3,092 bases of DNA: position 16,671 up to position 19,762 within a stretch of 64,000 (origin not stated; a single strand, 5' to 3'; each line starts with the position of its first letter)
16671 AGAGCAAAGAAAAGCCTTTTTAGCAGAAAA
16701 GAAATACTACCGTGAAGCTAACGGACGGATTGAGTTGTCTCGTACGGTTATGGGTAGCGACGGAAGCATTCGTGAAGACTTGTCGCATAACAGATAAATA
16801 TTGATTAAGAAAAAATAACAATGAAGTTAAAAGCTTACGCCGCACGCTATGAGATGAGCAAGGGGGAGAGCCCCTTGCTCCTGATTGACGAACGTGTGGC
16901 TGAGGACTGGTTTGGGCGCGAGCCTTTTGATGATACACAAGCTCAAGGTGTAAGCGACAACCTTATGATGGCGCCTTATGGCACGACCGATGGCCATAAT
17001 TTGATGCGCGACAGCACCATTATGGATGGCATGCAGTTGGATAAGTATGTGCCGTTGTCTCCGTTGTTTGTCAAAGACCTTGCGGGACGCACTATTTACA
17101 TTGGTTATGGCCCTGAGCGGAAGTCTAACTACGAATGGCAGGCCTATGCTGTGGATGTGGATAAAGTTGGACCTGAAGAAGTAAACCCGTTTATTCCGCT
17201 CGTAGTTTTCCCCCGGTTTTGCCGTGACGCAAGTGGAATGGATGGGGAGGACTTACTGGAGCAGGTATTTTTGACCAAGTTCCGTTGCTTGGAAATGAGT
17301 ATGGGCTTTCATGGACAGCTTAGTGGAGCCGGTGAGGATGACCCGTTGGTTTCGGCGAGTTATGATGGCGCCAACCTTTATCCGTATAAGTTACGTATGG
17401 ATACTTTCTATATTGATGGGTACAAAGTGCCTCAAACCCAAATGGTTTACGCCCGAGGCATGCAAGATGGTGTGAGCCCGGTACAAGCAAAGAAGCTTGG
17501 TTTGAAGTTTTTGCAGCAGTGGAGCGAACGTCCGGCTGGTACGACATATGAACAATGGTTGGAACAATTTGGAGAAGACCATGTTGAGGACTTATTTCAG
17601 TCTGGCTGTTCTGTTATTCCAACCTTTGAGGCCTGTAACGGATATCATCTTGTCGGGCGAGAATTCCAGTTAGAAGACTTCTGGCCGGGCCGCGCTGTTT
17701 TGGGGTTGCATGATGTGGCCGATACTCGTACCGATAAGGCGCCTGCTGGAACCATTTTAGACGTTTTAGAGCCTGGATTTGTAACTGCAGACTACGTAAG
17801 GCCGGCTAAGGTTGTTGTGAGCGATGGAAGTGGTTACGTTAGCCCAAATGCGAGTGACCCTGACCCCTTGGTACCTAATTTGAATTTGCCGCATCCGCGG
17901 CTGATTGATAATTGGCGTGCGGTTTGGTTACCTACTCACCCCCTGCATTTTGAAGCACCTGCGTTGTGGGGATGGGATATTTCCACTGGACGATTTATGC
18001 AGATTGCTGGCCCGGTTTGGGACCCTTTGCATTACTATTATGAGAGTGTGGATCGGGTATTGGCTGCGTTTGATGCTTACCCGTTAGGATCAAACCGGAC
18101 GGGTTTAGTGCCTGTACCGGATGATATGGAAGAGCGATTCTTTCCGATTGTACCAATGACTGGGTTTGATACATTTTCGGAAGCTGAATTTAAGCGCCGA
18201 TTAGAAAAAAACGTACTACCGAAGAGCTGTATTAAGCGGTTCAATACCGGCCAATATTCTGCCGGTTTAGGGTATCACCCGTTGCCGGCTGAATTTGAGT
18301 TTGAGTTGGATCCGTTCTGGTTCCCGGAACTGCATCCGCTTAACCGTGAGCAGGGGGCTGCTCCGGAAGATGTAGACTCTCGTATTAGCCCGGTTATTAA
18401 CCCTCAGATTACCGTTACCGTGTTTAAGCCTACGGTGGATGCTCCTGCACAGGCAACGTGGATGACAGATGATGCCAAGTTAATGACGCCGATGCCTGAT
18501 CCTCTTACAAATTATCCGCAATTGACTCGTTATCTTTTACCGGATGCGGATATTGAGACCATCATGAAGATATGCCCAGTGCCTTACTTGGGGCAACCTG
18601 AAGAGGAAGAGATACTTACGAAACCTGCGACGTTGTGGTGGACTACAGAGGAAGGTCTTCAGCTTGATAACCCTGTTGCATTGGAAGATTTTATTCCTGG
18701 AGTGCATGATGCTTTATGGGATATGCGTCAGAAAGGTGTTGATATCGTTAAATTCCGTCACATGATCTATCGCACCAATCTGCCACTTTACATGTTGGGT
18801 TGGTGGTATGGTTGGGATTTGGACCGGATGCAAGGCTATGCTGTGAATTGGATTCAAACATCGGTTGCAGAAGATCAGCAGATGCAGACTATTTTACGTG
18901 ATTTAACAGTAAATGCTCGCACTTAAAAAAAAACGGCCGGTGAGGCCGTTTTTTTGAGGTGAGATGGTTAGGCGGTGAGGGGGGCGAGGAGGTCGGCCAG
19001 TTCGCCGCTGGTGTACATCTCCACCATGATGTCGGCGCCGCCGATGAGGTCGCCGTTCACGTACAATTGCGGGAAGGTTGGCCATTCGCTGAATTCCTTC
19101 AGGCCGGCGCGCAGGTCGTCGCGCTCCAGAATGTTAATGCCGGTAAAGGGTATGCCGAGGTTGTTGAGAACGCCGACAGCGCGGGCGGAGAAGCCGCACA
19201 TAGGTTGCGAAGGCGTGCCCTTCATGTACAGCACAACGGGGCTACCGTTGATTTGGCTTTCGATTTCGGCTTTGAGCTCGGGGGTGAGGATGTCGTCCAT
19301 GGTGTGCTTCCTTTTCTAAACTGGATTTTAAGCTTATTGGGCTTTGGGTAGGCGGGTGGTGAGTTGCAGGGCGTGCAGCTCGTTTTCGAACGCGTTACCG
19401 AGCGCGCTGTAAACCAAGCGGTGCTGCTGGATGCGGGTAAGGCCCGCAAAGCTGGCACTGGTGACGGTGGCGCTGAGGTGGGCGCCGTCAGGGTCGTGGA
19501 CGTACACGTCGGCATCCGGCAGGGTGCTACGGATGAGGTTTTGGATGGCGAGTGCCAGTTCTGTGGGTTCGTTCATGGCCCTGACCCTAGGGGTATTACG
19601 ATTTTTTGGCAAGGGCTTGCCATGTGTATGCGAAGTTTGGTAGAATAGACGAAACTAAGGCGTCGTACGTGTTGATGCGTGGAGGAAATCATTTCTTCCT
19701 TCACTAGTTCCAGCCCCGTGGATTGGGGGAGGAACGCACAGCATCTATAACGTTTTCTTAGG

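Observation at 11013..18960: Low-GC 7.7-kb two-gene module between tRNA-Ser and grxD: candidate undescribed system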

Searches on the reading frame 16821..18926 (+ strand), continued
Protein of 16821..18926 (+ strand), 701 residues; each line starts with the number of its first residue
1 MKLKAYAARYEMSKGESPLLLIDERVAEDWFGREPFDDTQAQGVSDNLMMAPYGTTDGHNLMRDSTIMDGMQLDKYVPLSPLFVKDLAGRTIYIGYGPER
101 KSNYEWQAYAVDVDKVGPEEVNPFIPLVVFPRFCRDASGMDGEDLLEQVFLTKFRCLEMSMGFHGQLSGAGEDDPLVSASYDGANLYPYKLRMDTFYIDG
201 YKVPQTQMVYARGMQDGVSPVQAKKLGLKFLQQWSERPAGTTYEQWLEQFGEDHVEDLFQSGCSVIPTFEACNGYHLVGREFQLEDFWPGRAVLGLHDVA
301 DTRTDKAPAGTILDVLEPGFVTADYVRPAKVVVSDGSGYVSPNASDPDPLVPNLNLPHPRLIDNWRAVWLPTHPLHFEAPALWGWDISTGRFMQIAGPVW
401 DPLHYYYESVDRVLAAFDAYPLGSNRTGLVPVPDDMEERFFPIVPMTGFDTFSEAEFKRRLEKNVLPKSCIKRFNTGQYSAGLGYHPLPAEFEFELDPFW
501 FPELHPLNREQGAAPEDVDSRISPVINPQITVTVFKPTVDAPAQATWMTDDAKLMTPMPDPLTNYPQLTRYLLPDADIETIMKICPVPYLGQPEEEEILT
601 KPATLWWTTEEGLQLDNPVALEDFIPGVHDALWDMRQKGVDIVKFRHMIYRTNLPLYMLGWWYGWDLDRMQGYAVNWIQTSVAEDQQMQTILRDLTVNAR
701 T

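Call 77: search_protein_families(library=pfam, proteins=[L033:19555-20283:+, L033:20399-21130:+, L033:21030-21848:+, L037:9652-10482:+, L030:13785-14621:+, L026:7785-9461:+, L026:9498-11594:-, L035:12523-14283:-, L035:11917-12513:-, L035:20853-21611:-], max_evalue=0.01)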
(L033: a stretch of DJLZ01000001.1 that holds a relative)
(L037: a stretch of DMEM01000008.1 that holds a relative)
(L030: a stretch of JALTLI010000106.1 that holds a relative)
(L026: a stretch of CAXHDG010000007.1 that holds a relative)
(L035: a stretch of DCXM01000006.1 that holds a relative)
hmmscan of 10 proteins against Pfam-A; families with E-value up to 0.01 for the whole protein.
L033:19555-20283:+ (242 aa): 0 families

L033:20399-21130:+ (243 aa): 0 families

L033:21030-21848:+ (272 aa): 1 family
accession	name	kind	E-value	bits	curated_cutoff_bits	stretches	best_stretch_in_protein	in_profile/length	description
PF12705.13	PDDEXK_1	-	5.6e-07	30.2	22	1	42-212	31-174/247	PD-(D/E)XK nuclease superfamily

L037:9652-10482:+ (276 aa): 0 families

L030:13785-14621:+ (278 aa): 5 families
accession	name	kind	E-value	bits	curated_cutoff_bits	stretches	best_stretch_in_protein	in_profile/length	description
PF02562.22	PhoH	-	2.4e-61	207.2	27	1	60-266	4-203/205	PhoH-like protein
PF13604.12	AAA_30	-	2.9e-06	27.6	27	0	177-225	89-137/191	AAA domain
PF13245.12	AAA_19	-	2.6e-05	24.8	25.1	1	75-215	10-128/134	AAA domain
PF13401.12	AAA_22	-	0.00062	20.5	27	1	75-202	4-109/130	AAA domain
PF13173.12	AAA_14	-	0.0034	17.8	27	0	76-101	2-27/129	AAA domain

L026:7785-9461:+ (558 aa): 2 families
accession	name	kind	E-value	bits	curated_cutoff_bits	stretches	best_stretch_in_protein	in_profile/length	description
PF00501.34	AMP-binding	-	2.7e-79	267.2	29.9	1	36-410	2-384/384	AMP-binding enzyme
PF13193.12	AMP-binding_C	-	5.1e-06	27.8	24.5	1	464-539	1-76/76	AMP-binding enzyme C-terminal domain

L026:9498-11594:- (698 aa): 1 family
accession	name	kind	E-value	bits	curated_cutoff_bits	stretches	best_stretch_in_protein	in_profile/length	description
PF05762.20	VWA_CoxE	-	0.00053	19.9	26.4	1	457-525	45-112/222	VWA domain containing CoxE-like protein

L035:12523-14283:- (586 aa): 0 families

L035:11917-12513:- (198 aa): 0 families

L035:20853-21611:- (252 aa): 0 families

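Call 81: search_dna_similar(query=window:16821-18926:+, collection=plasmids, mode=protein, max_evalue=0.001, max_rows=20)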
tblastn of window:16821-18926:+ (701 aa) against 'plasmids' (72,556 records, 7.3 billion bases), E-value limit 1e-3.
No match.

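Call 82: search_dna_similar(query=window:16821-18926:+, collection=phages, mode=protein, max_evalue=0.001, max_rows=10)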
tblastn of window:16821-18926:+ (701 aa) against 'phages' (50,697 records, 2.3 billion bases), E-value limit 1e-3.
No match.

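Call 83: search_dna_similar(query=L047:14058-16655:+, collection=plasmids, mode=protein, max_evalue=1e-10, max_rows=15)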
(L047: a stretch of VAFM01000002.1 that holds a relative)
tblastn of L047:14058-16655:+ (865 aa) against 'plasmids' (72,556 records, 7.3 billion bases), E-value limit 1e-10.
Records with a match: 2812; places in all: 2838; records where one place covers at least 80% of the query: 5.
Best place of each record, by identity: <60% 2812.
By first word of the organism name: Escherichia 553; Salmonella 494; Klebsiella 383; Enterobacter 325; Acinetobacter 257; Citrobacter 153; Providencia 125; Burkholderia 104; Vibrio 64; Pseudomonas 39; and 88 more.
By predicted mobility (MOB-suite, as given by PLSDB): conjugative 2453; non-mobilizable 288; mobilizable 71.
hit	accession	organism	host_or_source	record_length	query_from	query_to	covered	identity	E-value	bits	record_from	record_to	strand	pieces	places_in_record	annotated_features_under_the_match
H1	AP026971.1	Comamonadaceae bacterium OS-4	-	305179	38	858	95%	25.0%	6e-48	193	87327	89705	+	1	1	hypothetical protein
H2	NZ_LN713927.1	Pseudomonas fluorescens SBW25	-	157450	34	824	91%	21.8%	1e-24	119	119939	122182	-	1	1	traC: type IV secretion system protein TraC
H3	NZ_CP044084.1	Pseudomonas luteola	Homo sapiens,clinical isolate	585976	10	831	95%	20.6%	6e-20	103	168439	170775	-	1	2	traC: type IV secretion system protein TraC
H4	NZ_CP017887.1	Pseudomonas frederiksbergensis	whole organism,glacial stream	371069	34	824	91%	21.2%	4e-23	114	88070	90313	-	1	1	traC: type IV secretion system protein TraC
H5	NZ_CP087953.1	Desulfosarcina sp. BuS5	-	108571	13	830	95%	19.9%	1e-13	84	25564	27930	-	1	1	TraC family protein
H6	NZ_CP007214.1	Burkholderia plantarii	-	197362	164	832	77%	21.2%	1e-14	87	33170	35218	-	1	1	traC: type IV secretion system protein TraC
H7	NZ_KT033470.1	Aeromonas salmonicida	-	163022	235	824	68%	22.9%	6e-16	91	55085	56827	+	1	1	traC: type IV secretion system protein TraC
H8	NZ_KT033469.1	Aeromonas salmonicida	-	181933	235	824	68%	22.8%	4e-16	91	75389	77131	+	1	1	traC: type IV secretion system protein TraC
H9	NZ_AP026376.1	Aeromonas caviae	-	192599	235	824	68%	22.8%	4e-16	91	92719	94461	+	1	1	traC: type IV secretion system protein TraC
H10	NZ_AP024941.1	Aeromonas caviae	-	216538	235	824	68%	22.8%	4e-16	91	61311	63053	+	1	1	traC: type IV secretion system protein TraC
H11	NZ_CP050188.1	Aeromonas salmonicida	Turbo,whole organism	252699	235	824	68%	22.8%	6e-16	91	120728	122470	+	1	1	traC: type IV secretion system protein TraC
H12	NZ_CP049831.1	Aeromonas salmonicida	Turbo,whole organism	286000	235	824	68%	22.8%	6e-16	91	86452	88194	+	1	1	traC: type IV secretion system protein TraC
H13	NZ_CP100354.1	Salmonella enterica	pork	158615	250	824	66%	23.3%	2e-16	92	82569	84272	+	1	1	traC: type IV secretion system protein TraC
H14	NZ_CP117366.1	Salmonella enterica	Bos taurus,feces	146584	250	824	66%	23.2%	2e-17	96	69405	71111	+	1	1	traC: type IV secretion system protein TraC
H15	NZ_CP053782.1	Edwardsiella ictaluri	-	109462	250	824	66%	23.2%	8e-17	94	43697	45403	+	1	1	traC: type IV secretion system protein TraC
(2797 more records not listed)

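Call 89: get_annotated_region(hit=H2, flank=20000)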
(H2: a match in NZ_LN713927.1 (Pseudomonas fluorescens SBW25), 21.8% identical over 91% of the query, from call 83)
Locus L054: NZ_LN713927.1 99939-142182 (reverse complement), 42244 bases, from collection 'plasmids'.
description: Pseudomonas fluorescens SBW25 plasmid pQBR55, complete sequence
organism: Pseudomonas fluorescens SBW25 (NCBI taxid 216595)
taxonomy: Bacteria; Pseudomonadota; Gammaproteobacteria; Pseudomonadales; Pseudomonadaceae; Pseudomonas; Pseudomonas fluorescens; Pseudomonas fluorescens SBW25
host: -; source: -; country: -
typing (MOB-suite, as given by PLSDB): mobilizable; relaxase MOBH
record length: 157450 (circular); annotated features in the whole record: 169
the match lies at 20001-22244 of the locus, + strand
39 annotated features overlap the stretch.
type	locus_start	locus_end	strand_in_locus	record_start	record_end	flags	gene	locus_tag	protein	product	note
CDS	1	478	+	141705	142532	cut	-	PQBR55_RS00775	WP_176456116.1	hypothetical protein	-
CDS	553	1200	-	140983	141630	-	-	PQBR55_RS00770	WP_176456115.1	hypothetical protein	-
CDS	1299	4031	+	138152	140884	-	mobH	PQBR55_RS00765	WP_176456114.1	MobH family relaxase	-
CDS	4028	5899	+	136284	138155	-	traD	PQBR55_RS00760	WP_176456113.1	conjugative transfer system coupling protein TraD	GO:0015074 - DNA integration [Evidence IEA]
CDS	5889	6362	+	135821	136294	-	-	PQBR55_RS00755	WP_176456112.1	hypothetical protein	-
CDS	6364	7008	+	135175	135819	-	-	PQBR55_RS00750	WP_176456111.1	DUF4400 domain-containing protein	-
CDS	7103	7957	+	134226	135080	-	-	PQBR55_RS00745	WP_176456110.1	thioredoxin domain-containing protein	-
CDS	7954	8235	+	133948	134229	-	traL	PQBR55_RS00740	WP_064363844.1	type IV conjugative transfer system protein TraL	-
CDS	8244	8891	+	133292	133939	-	-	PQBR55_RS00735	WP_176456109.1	TraE/TraK family type IV conjugative transfer system protein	-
CDS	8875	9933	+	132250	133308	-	-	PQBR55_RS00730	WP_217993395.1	type-F conjugative transfer system secretin TraK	-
CDS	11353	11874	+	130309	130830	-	traV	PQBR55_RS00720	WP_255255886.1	type IV conjugative transfer system lipoprotein TraV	-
CDS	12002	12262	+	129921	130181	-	traA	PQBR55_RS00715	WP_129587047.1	TraA family conjugative transfer protein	-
CDS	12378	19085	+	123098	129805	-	-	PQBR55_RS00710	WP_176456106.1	Ig-like domain-containing protein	-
CDS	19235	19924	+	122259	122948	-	-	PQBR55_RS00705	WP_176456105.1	DsbC family protein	-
CDS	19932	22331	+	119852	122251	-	traC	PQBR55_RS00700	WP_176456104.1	type IV secretion system protein TraC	-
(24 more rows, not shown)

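Call 90: get_annotated_region(hit=H1, flank=15000)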
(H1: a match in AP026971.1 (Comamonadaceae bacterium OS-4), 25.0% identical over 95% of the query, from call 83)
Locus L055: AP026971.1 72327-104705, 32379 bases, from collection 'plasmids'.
description: Comamonadaceae bacterium OS-4 plasmid pOS401 DNA, complete sequence
organism: Comamonadaceae bacterium OS-4 (NCBI taxid 2993873)
taxonomy: Bacteria; Pseudomonadota; Betaproteobacteria; Burkholderiales; Comamonadaceae; ; Comamonadaceae bacterium OS-4
host: -; source: -; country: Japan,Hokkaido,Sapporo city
typing (MOB-suite, as given by PLSDB): non-mobilizable
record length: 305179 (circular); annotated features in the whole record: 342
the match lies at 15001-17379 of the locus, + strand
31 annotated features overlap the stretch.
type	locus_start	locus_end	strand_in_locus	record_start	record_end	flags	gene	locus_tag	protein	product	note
CDS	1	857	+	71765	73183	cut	-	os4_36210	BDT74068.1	hypothetical protein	-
CDS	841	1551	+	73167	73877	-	-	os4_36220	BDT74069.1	hypothetical protein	-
CDS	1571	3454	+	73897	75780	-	-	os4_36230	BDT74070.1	hypothetical protein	-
CDS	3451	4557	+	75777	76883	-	-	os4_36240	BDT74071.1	hypothetical protein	-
CDS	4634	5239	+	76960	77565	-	-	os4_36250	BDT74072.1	hypothetical protein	-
CDS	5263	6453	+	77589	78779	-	-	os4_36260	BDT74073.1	hypothetical protein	-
CDS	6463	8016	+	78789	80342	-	-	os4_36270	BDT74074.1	hypothetical protein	-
CDS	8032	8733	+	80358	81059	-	-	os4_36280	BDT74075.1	hypothetical protein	-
CDS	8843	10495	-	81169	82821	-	-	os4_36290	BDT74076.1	hypothetical protein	-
CDS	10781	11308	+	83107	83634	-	virB1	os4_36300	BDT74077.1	type IV secretion system protein virB1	-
CDS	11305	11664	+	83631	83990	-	-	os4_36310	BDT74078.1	hypothetical protein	-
CDS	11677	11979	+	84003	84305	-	-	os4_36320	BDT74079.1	hypothetical protein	-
CDS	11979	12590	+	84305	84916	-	-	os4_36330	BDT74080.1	hypothetical protein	-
CDS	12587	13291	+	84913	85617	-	-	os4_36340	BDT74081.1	hypothetical protein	-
CDS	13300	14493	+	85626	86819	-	-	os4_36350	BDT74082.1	hypothetical protein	-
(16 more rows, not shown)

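Call 101: find_related_loci(query=A1, collection=viral_contigs, flank=5000)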
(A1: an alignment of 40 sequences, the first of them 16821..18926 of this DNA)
Query A1 (701 aa) in viral_contigs; peptide patterns used: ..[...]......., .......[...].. (x = any residue, [..] = any of these).
14 stretches matched a pattern, but none encodes a relative of the query by tblastn (E <= 1e-3).

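Call 103: find_encoding_contigs(protein=window:16821-18926:+, flank=2000, max_places=3)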
Protein window:16821-18926:+ (701 aa): no gene with exactly this product is on record in the collection.

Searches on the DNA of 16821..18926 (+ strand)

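Call 92: search_dna_similar(query=L054:19932-22331:+, collection=ecoli_genomes, mode=distant, max_rows=3)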
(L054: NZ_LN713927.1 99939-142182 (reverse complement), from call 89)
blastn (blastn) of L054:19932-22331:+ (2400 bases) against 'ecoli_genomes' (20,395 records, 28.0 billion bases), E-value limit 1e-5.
Records with a match: 108; places in all: 109; records where one place covers at least 80% of the query: 0.
Genomes with a match: 107 of 5426; with a place that covers at least 80% of the query: 0. Places per genome that has any: lowest 1, median 1, highest 2. On chromosomes: 8 places; on plasmids: 101.
Best place of each record, by identity: 60-80% 108.
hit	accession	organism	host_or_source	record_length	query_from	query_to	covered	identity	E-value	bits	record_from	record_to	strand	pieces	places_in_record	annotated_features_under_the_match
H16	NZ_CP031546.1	Escherichia coli strain cq9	pig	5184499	865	2263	52%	67.2%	2e-78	368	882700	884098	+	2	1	traC: type IV secretion system protein TraC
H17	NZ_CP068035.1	Escherichia coli strain U90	swine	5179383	865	2263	52%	67.2%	2e-78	368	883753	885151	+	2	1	traC: type IV secretion system protein TraC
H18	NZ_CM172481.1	Escherichia coli strain GZ2408C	Gallus gallus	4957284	865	2263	52%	67.2%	2e-78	368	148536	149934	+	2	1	traC: type IV secretion system protein TraC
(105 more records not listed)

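Call 93: get_annotated_region(hit=H16, flank=20000)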
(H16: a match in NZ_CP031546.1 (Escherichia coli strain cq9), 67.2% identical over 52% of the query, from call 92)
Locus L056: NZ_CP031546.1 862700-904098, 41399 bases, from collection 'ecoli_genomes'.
description: Escherichia coli strain cq9 chromosome, complete genome
organism: Escherichia coli strain cq9 (NCBI taxid 562)
replicon: chromosome; assembly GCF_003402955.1
host: pig; source: feces; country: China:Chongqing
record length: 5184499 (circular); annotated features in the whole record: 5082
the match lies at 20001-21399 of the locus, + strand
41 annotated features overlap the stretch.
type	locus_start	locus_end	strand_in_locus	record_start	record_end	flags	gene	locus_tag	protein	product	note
CDS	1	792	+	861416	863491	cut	brxL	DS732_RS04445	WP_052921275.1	protease Lon-related BREX system protein BrxL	-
CDS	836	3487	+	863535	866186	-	-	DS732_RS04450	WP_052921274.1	TrlF family AAA-like ATPase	-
CDS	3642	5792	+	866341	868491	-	mobH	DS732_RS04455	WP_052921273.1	MobH family relaxase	-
CDS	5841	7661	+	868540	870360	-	traD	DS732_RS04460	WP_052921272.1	conjugative transfer system coupling protein TraD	Members of this protein family are the putative conjugative coupling factor, TraD, as the term is used for the SXT and ...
CDS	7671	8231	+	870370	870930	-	-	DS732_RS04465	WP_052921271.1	hypothetical protein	-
CDS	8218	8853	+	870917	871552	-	-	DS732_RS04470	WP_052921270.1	DUF4400 domain-containing protein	-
CDS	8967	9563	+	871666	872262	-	-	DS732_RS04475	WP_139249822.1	hypothetical protein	-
CDS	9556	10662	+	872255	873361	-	-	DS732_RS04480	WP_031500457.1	helix-turn-helix domain-containing protein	-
CDS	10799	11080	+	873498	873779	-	traL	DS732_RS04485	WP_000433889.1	type IV conjugative transfer system protein TraL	-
CDS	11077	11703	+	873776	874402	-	-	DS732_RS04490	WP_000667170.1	TraE/TraK family type IV conjugative transfer system protein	-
CDS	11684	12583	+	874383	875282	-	-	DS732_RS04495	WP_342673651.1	TraK domain-containing protein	-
CDS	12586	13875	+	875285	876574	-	-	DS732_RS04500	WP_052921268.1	TraB/VirB10 family protein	-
CDS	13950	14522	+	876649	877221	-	traV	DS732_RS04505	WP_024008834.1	type IV conjugative transfer system lipoprotein TraV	-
CDS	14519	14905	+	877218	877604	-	traA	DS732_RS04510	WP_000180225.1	TraA family conjugative transfer protein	-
CDS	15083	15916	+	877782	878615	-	-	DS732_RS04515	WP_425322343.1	type IV toxin-antitoxin system AbiEi family antitoxin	-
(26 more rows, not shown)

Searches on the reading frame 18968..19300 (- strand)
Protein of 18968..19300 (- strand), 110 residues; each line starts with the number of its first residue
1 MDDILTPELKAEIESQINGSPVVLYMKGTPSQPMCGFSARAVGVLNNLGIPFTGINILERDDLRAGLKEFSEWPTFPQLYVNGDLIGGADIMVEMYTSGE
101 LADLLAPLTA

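Call 6: search_protein_families(library=ncbifam, proteins=[window:18968-19300:-], max_evalue=0.01)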
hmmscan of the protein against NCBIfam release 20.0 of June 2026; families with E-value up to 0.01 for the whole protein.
window:18968-19300:- (110 aa): 7 families
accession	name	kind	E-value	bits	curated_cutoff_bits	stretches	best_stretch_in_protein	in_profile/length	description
TIGR00365.1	TIGR00365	equivalog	1.5e-40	137.3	117.1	1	11-105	3-97/99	Grx4 family monothiol glutaredoxin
NF008086.0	PRK10824.1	equivalog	1.3e-32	112.1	205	1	12-106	7-101/115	Grx4 family monothiol glutaredoxin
TIGR02181.1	GRX_bact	equivalog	3.6e-11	43.1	90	1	31-105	5-80/80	glutaredoxin 3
TIGR02180.1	GRX_euk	equivalog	3.5e-09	36.7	87.25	1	31-104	5-83/84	glutaredoxin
NF007923.0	PRK10638.1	equivalog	4.6e-07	29.8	129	1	34-105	11-82/83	glutaredoxin 3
TIGR02190.1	GlrX-dom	hypoth_equivalog_domain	1.3e-06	28.3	99.3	1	32-93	15-75/79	glutaredoxin-family domain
TIGR02189.1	GlrX-like_plant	paralog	0.00012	22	93.8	1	35-107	18-93/99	glutaredoxin-like family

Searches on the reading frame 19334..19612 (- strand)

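Call 100: search_protein_families(library=pfam, proteins=[window:19334-19612:-], max_evalue=0.001)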
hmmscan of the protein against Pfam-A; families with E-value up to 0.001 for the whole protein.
window:19334-19612:- (92 aa): 1 family
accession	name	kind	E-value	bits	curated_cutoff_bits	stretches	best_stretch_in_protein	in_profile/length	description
PF01722.23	BolA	-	1.2e-14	54.8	25.7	1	41-89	26-74/76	BolA-like protein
